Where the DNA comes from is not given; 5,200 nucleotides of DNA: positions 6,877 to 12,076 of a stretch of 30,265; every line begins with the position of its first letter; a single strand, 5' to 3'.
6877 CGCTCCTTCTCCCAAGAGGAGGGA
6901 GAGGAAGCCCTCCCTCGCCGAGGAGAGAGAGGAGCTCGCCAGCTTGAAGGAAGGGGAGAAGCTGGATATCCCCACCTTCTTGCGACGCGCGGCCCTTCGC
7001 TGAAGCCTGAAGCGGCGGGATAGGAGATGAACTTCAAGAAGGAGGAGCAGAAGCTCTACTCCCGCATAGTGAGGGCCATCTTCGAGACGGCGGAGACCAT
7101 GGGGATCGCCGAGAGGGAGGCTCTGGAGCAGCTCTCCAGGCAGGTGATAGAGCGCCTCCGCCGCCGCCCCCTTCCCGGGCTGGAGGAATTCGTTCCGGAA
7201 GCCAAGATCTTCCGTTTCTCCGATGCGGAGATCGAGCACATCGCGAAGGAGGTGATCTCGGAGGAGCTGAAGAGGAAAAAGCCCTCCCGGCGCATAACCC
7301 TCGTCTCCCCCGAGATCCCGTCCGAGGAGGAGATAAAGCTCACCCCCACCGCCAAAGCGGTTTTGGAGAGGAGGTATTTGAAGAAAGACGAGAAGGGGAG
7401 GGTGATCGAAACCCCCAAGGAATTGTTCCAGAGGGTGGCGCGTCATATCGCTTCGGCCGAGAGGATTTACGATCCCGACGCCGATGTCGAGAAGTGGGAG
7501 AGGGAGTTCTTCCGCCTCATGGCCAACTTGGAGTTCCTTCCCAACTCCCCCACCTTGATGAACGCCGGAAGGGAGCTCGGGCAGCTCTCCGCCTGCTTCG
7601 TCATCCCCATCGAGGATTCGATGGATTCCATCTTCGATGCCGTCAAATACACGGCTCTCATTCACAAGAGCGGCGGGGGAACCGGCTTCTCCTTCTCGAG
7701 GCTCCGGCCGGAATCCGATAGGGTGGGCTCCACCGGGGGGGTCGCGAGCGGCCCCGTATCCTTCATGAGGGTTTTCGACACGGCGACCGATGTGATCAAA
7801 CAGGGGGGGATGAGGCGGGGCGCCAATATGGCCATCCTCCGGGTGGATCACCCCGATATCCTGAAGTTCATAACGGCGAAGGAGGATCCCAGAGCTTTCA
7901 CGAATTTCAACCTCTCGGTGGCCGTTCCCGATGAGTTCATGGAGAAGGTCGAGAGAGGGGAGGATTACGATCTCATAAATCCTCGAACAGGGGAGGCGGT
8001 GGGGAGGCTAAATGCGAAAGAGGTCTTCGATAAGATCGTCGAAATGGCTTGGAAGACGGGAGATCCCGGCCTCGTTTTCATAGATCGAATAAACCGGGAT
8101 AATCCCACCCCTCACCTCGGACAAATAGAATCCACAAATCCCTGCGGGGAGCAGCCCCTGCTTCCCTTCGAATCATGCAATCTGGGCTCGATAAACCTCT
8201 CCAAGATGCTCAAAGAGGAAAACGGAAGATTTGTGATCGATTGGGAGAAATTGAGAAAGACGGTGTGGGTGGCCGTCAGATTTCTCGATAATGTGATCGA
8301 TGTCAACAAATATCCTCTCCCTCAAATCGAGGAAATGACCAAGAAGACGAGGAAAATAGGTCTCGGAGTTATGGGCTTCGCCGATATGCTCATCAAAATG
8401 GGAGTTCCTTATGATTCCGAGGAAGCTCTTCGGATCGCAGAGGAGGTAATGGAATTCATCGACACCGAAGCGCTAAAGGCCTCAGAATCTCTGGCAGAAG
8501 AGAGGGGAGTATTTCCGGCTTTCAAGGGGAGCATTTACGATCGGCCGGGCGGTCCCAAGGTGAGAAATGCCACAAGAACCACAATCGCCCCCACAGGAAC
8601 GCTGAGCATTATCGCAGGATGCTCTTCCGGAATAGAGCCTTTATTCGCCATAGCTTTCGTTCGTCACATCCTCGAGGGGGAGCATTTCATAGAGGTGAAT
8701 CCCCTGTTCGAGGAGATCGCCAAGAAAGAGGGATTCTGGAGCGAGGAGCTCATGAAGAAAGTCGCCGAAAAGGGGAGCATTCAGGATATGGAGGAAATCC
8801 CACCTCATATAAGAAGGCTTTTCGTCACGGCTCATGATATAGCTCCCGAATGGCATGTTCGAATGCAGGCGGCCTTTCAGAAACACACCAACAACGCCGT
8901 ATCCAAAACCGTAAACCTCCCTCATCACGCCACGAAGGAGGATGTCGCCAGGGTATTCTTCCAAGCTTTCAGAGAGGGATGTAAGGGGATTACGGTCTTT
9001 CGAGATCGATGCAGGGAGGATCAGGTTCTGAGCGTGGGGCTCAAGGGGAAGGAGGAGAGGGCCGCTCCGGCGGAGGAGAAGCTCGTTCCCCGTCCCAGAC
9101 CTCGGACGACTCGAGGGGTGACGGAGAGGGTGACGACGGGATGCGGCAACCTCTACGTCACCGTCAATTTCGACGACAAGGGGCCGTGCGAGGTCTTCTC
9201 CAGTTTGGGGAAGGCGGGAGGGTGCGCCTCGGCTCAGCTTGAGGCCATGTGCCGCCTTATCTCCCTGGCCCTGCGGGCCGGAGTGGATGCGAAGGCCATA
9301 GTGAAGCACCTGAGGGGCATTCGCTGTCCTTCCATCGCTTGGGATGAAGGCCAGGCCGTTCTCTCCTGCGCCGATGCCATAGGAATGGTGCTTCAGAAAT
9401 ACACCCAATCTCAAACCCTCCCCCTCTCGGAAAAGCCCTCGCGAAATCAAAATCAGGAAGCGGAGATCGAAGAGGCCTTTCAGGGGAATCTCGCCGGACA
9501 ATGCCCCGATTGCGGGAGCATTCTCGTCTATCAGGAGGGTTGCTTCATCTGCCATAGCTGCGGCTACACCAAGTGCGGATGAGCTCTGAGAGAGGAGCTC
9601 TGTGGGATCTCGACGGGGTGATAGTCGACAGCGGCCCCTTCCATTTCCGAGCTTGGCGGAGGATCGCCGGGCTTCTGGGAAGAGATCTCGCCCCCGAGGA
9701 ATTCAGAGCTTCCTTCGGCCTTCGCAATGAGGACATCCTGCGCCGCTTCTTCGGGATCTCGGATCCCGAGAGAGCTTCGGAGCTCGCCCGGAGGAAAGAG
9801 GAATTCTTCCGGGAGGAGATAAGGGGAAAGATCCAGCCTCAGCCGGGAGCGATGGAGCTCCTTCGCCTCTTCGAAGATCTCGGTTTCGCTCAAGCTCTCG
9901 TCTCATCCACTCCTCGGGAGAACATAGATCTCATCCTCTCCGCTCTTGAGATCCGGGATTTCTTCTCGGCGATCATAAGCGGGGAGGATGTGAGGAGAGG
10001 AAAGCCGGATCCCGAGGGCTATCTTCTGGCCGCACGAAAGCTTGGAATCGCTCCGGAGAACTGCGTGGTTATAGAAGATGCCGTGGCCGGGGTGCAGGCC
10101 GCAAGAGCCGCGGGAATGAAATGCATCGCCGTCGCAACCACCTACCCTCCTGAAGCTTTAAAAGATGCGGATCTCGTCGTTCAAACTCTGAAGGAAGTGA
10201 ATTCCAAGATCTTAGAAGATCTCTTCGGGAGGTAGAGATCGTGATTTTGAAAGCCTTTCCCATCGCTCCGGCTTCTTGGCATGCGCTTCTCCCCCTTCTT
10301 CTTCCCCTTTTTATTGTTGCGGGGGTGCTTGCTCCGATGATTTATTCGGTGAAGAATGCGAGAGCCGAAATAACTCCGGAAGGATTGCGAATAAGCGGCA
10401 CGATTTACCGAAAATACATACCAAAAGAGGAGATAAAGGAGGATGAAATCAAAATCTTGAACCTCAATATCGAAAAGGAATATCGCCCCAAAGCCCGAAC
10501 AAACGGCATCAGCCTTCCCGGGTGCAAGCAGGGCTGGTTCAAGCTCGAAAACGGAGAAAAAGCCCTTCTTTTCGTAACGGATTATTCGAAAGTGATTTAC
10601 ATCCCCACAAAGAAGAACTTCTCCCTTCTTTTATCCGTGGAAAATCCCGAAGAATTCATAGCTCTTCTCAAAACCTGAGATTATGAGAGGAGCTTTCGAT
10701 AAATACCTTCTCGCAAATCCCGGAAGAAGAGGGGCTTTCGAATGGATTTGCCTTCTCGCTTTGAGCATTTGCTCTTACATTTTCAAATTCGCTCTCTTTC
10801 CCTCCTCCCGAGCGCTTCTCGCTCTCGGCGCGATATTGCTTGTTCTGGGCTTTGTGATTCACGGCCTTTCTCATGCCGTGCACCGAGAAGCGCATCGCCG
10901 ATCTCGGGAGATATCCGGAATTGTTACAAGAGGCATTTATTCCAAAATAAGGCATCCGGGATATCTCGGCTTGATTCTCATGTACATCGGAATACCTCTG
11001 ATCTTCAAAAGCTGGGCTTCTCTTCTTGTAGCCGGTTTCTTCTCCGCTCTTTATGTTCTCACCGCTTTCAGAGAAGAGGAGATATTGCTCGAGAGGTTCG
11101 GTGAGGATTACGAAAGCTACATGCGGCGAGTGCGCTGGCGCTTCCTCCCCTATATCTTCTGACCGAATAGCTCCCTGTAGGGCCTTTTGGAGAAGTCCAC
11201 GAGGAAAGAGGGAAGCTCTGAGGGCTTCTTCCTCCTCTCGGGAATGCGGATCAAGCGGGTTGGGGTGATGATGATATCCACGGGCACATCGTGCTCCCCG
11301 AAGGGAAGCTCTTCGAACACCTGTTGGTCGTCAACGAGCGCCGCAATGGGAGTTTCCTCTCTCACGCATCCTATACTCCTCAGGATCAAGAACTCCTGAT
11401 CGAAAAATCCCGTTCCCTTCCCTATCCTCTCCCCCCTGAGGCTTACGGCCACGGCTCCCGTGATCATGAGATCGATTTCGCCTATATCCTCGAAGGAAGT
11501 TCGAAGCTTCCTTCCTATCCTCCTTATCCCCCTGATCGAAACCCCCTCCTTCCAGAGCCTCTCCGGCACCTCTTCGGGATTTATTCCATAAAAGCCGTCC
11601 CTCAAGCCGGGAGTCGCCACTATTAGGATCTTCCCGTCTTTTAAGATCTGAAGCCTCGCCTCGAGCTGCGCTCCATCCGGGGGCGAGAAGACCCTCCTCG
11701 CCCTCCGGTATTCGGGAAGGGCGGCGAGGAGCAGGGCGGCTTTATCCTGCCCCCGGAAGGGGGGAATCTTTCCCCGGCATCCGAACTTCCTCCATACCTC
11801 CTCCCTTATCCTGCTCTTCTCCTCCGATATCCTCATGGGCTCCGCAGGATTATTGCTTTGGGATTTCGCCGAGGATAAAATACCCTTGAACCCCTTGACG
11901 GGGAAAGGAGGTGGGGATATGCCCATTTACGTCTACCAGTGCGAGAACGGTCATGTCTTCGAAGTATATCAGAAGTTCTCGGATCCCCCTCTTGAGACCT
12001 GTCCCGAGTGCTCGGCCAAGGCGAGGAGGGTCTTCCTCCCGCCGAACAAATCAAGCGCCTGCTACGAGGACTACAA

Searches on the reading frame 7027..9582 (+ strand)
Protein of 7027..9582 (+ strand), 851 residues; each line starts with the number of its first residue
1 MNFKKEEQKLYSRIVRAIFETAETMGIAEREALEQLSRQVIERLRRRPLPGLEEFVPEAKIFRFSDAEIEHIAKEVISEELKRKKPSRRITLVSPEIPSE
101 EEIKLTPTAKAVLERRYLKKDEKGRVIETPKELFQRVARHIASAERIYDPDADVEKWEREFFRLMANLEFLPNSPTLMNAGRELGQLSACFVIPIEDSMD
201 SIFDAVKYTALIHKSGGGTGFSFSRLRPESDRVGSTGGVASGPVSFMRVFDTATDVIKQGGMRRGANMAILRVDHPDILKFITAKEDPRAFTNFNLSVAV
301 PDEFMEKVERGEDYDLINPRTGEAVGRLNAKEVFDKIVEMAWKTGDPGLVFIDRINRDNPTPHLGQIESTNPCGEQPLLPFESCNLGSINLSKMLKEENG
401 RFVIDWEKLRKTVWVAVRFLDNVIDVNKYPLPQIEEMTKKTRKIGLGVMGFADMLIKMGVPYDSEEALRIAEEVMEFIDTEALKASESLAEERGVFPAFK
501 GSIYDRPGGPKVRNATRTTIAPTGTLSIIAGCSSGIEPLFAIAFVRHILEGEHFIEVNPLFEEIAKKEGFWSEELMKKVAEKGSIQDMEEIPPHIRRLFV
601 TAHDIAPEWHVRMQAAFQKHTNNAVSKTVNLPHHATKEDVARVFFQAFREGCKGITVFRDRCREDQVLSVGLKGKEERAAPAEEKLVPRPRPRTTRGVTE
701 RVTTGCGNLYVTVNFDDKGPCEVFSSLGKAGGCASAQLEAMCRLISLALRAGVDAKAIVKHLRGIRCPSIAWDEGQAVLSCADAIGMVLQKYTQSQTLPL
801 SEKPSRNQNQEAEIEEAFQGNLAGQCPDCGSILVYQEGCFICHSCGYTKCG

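Call 19: search_protein_families(library=pfam, proteins=[window:7027-9582:+], max_evalue=0.001)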
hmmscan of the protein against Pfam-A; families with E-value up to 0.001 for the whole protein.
window:7027-9582:+ (851 aa): 3 families
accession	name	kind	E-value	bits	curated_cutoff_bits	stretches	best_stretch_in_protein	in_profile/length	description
PF02867.20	Ribonuc_red_lgC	-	2.9e-147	491.9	23.9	1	188-657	1-522/523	Ribonucleotide reductase, barrel domain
PF00317.26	Ribonuc_red_lgN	-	1.4e-25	89.5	28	1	104-185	2-77/77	Ribonucleotide reductase, all-alpha domain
PF12637.14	TSCPD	-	2.5e-23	82.6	22.8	1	700-792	5-87/88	TSCPD domain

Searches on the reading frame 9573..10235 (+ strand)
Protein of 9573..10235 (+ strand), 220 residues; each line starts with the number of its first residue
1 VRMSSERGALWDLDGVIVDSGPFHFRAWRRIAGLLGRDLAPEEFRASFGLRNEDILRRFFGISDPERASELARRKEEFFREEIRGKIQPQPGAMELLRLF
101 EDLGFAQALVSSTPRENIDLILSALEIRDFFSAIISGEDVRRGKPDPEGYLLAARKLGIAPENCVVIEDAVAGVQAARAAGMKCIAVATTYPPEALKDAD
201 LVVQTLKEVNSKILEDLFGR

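Call 19: search_protein_families(library=pfam, proteins=[window:9573-10235:+], max_evalue=0.001)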
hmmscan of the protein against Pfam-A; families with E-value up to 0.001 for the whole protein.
window:9573-10235:+ (220 aa): 4 families
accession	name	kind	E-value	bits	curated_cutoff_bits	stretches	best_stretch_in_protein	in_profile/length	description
PF00702.32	Hydrolase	-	4.8e-34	118.9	26.4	1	8-181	3-191/191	haloacid dehalogenase-like hydrolase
PF13419.12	HAD_2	-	2.2e-33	116.3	23.8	1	10-187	2-178/178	Haloacid dehalogenase-like hydrolase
PF13242.12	Hydrolase_like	-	1.9e-09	37.7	22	1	142-208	2-74/75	HAD-hyrolase-like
PF12710.13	HAD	-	2.3e-09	38.4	27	1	9-168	1-179/189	haloacid dehalogenase-like hydrolase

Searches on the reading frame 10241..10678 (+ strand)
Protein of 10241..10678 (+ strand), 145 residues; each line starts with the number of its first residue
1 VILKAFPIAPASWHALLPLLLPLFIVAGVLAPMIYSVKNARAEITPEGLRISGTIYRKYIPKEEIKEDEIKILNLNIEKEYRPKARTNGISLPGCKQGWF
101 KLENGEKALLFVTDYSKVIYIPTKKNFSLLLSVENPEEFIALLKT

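Call 19: search_protein_families(library=pfam, proteins=[window:10241-10678:+], max_evalue=0.001)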
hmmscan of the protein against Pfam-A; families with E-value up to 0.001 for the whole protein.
window:10241-10678:+ (145 aa): 1 family
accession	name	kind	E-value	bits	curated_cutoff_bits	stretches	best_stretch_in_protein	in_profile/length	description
PF10882.14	bPH_5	-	6.1e-14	52.4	22.5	1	42-144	3-97/100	Bacterial PH domain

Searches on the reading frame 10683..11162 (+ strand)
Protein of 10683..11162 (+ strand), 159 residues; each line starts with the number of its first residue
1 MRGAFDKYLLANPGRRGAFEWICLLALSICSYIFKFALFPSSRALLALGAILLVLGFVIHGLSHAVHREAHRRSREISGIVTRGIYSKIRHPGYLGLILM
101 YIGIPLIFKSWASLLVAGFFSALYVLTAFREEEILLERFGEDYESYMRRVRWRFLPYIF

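Call 19: search_protein_families(library=pfam, proteins=[window:10683-11162:+], max_evalue=0.001)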
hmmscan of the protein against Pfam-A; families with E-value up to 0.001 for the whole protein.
window:10683-11162:+ (159 aa): 5 families
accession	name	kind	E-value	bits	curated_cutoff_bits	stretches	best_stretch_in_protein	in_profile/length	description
PF04191.18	PEMT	-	1.2e-11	45.4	25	1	47-141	4-104/105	Phospholipid methyltransferase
PF02544.21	Steroid_dh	-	1.1e-08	35.6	22.6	1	45-159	41-150/150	3-oxo-5-alpha-steroid 4-dehydrogenase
PF01222.22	ERG4_ERG24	-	5e-08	32.6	27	1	77-159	348-432/432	Ergosterol biosynthesis ERG4/ERG24 family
PF04140.19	ICMT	-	5.3e-07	30.4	24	1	78-136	33-93/95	Isoprenylcysteine carboxyl methyltransferase (ICMT) family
PF06966.17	DUF1295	-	4.5e-06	26.8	20.4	1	41-149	116-234/235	Protein of unknown function (DUF1295)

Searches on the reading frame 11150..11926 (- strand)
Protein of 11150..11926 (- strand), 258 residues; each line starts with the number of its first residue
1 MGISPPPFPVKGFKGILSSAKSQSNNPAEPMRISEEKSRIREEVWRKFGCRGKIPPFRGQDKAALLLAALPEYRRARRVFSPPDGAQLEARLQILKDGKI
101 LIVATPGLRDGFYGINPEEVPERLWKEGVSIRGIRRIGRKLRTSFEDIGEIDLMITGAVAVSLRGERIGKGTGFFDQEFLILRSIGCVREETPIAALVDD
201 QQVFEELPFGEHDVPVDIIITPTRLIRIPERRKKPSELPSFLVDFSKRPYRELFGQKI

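Call 20: search_protein_families(library=pfam, proteins=[window:11150-11926:-], max_evalue=0.001)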
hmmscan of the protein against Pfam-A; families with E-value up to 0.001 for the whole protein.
window:11150-11926:- (258 aa): 1 family
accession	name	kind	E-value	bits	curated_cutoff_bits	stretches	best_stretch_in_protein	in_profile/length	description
PF01812.26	5-FTHF_cyc-lig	-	8.4e-20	71.9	27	1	63-222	27-186/186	5-formyltetrahydrofolate cyclo-ligase family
